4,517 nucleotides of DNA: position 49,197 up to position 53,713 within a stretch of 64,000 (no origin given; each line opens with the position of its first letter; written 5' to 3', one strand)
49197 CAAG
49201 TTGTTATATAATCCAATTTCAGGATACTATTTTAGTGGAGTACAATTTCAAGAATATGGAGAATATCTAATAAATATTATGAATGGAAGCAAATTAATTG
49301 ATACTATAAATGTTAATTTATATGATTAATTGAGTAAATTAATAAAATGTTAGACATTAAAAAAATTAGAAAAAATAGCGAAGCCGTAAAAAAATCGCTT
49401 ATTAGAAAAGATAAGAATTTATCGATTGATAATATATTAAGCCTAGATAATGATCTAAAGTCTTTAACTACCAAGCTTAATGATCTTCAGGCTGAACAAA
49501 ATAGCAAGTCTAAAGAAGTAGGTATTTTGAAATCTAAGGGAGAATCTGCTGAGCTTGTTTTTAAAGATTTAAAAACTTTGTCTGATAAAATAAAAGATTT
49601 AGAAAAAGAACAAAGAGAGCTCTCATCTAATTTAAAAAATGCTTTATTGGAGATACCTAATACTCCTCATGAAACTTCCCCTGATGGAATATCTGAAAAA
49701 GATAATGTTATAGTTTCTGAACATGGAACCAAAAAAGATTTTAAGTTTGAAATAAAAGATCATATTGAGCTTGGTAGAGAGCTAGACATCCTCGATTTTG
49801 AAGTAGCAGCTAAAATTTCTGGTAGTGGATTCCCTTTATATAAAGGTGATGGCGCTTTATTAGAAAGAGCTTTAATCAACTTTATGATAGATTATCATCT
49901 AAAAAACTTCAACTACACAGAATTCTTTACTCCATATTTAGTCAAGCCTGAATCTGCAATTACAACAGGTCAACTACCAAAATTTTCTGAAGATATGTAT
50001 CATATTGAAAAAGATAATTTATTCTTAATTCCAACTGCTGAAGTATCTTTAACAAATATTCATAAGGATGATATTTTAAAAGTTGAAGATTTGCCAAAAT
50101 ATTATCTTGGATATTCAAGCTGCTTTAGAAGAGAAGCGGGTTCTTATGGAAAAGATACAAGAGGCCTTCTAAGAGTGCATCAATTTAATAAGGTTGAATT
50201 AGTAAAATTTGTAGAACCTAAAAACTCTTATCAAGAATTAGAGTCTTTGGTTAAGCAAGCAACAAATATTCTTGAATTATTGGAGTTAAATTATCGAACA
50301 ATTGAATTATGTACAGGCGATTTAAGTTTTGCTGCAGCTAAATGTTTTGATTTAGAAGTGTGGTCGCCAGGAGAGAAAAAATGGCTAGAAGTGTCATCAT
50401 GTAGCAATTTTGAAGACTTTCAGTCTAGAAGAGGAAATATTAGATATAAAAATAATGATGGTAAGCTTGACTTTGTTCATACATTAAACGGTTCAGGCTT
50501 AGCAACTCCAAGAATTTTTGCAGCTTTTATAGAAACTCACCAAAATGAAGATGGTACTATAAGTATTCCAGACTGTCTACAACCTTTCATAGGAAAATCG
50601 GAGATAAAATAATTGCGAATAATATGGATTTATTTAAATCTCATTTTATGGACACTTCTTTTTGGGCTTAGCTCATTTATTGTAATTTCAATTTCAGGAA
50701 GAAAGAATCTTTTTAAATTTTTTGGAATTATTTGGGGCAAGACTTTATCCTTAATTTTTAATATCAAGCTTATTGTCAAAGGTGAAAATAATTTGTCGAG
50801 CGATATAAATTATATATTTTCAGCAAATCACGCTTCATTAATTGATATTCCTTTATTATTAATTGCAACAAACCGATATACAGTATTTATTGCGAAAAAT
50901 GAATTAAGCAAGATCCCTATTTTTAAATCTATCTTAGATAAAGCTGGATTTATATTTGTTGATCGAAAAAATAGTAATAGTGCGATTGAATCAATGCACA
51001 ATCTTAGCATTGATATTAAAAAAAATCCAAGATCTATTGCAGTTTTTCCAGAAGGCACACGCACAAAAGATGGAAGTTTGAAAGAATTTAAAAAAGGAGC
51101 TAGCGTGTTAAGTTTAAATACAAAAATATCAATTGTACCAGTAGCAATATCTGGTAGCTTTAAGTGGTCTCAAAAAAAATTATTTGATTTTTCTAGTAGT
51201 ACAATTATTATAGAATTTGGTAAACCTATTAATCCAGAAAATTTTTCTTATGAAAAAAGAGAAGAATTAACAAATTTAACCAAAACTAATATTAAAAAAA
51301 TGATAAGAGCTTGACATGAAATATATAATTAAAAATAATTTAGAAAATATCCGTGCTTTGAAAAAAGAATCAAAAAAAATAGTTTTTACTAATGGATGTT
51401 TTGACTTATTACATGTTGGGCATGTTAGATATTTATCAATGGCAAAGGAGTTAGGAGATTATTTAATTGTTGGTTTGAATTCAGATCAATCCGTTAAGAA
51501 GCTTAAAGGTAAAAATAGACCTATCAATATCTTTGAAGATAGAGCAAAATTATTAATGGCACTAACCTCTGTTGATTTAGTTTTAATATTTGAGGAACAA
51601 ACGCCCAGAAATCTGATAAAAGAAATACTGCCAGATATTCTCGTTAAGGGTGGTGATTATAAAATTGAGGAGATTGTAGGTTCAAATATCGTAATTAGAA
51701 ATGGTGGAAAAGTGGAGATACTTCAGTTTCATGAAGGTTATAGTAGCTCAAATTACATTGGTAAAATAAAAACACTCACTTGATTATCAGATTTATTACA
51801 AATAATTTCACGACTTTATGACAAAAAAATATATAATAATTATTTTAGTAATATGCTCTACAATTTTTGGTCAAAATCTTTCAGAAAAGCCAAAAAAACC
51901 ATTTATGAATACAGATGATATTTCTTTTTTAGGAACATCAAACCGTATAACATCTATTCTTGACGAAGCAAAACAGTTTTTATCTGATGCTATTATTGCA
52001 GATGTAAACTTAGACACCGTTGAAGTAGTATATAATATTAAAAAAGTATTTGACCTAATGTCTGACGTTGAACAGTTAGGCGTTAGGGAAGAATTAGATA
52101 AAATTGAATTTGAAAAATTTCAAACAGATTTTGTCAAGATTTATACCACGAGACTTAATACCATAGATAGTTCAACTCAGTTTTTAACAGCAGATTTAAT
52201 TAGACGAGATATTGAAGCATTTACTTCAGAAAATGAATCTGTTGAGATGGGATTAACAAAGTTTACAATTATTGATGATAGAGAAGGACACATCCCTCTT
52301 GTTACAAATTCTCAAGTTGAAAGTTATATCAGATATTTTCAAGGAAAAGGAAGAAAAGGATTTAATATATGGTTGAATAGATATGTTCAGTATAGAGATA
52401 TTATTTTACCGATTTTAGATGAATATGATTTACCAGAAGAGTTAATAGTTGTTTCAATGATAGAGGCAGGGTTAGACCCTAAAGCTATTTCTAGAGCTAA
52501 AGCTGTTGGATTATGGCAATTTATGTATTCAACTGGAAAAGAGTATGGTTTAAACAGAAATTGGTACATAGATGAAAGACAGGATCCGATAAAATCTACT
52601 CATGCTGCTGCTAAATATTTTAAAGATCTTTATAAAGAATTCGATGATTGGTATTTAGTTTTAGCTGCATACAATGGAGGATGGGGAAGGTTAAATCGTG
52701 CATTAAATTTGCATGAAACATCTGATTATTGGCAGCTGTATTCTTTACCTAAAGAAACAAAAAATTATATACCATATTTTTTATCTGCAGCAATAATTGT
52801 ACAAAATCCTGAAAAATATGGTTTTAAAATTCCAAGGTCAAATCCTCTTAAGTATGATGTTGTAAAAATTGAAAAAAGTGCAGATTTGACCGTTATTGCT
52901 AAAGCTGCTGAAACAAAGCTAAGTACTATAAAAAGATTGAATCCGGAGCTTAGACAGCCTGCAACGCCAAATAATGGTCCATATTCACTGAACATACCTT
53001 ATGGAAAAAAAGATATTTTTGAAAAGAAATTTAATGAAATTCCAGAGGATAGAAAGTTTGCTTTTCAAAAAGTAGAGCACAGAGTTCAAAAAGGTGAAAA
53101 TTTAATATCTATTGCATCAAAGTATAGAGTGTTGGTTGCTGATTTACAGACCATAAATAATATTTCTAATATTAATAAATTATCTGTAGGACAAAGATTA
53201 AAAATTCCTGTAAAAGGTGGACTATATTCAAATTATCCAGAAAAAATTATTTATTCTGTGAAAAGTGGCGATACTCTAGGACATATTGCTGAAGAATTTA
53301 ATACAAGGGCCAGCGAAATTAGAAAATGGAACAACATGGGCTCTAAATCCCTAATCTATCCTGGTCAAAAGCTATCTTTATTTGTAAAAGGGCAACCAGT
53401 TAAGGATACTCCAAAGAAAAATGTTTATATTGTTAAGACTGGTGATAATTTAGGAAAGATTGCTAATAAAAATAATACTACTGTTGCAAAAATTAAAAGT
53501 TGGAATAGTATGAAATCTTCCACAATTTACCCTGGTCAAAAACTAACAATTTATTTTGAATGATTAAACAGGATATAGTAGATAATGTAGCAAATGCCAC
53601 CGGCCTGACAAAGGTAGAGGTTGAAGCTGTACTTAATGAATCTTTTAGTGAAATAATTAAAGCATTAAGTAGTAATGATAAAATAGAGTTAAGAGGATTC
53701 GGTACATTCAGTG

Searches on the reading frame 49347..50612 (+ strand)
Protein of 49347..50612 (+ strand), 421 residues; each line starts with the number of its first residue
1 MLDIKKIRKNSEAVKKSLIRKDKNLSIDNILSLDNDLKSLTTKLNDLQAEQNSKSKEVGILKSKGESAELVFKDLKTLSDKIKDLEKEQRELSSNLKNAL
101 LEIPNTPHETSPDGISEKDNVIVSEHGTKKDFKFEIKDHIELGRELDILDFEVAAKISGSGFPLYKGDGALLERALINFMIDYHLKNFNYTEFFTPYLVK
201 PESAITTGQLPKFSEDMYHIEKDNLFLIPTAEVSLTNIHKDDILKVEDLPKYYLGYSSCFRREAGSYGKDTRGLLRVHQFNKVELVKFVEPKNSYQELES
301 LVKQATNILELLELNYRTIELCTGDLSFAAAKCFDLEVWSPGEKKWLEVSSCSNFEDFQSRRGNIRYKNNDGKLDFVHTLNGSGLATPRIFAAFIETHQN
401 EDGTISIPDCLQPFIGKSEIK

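Call 74: search_protein_families(library=pfam, proteins=[window:49347-50612:+], max_evalue=0.00001)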
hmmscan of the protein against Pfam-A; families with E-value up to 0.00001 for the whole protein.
window:49347-50612:+ (421 aa): 2 families
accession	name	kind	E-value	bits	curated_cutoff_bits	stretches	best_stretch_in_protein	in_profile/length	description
PF00587.30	tRNA-synt_2b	-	2.3e-40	139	29.3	1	221-398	7-179/179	tRNA synthetase class II core domain (G, H, P, S and T)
PF02403.27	Seryl_tRNA_N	-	1.5e-24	86.7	28.2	1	1-107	1-108/108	Seryl-tRNA synthetase N-terminal domain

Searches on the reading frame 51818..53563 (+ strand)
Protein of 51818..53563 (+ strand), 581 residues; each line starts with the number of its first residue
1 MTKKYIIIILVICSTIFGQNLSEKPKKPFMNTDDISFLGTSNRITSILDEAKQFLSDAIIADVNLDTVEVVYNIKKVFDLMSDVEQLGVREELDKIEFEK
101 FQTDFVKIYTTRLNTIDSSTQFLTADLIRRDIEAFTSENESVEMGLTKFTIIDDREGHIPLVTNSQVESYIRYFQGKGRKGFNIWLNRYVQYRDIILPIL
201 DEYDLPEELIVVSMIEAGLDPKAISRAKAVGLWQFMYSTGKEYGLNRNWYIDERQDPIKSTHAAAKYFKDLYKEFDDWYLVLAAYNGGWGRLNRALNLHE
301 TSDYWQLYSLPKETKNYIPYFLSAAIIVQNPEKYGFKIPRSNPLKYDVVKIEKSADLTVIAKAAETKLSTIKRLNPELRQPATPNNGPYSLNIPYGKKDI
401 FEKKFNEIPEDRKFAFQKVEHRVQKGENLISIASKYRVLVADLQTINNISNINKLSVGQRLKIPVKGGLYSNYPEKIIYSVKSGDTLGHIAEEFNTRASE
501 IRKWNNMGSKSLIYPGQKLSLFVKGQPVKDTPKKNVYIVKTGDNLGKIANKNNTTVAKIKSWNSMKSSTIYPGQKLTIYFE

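Call 74: search_protein_families(library=pfam, proteins=[window:51818-53563:+], max_evalue=0.00001)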
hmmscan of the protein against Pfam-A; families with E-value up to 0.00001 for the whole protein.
window:51818-53563:+ (581 aa): 5 families
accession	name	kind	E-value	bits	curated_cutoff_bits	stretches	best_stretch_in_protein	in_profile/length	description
PF01476.26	LysM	-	5.2e-45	151.6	20.9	3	537-578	1-42/43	LysM domain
PF01464.25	SLT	-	1.9e-27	95.6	21.3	1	205-306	13-115/117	Transglycosylase SLT domain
PF23473.1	LysM3_LYK4_5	-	2e-10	41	29.3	0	479-515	5-40/48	LYK4/5 LysM3 domain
PF23446.1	LysM1_NFP_LYK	-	6.2e-07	30.6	36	0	427-466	16-56/60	NFP/LYK LysM1 domain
PF23577.1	LysM_RLK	-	7.6e-07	29.5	27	0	479-506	3-30/44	LysM domain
